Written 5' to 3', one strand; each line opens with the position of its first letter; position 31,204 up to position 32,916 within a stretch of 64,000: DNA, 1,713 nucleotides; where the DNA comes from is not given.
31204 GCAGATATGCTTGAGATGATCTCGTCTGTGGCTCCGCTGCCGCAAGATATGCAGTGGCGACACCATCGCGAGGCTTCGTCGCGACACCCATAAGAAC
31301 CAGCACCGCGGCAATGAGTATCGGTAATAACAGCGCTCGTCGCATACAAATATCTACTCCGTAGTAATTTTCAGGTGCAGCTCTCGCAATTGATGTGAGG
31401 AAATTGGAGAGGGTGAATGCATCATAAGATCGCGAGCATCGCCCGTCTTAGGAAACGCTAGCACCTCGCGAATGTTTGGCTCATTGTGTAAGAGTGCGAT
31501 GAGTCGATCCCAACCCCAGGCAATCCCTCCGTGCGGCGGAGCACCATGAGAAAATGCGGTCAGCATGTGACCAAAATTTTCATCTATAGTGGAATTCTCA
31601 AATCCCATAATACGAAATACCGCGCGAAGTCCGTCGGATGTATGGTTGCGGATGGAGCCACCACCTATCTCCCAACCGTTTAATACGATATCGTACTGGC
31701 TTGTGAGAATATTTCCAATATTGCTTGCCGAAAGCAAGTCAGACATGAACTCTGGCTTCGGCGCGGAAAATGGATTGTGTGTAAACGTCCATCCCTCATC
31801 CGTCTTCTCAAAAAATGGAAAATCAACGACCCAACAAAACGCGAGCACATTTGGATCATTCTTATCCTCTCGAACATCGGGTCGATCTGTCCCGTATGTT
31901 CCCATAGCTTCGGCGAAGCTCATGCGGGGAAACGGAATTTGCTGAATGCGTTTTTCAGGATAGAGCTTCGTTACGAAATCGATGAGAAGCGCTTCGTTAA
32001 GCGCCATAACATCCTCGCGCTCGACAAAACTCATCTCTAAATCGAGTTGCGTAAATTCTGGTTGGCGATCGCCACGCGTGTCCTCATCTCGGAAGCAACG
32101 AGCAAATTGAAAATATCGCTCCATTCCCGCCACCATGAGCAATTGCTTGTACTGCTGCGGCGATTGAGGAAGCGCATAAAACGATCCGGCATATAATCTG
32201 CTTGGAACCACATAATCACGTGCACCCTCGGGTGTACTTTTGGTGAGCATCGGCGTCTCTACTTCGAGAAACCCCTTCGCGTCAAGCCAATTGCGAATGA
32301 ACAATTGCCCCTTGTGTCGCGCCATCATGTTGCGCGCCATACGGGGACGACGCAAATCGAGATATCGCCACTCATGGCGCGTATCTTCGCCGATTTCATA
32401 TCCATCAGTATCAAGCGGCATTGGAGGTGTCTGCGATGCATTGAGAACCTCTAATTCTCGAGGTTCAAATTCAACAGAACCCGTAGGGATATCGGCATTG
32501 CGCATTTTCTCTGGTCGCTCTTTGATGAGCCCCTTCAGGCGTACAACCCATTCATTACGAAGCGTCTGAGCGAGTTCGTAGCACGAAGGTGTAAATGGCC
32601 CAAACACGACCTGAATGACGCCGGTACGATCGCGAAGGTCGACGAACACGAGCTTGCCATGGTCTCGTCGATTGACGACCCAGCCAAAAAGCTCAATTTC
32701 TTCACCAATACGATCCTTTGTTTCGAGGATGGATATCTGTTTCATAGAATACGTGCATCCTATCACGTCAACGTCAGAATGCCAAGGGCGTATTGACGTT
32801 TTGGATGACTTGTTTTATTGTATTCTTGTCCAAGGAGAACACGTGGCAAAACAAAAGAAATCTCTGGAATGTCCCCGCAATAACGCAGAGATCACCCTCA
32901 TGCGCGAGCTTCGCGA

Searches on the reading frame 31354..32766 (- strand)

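Call 95: search_protein_families(library=pfam, proteins=[window:31354-32766:-], max_evalue=0.0001)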
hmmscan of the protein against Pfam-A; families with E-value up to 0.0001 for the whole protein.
window:31354-32766:- (470 aa): 2 families
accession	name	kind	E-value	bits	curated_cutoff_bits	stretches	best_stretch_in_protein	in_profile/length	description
PF00152.25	tRNA-synt_2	-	7.8e-108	360.6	25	1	127-441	2-307/308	tRNA synthetases class II (D, K and N)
PF01336.31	tRNA_anti-codon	-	7.2e-16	58.3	27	1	26-107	3-74/75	OB-fold nucleic acid binding domain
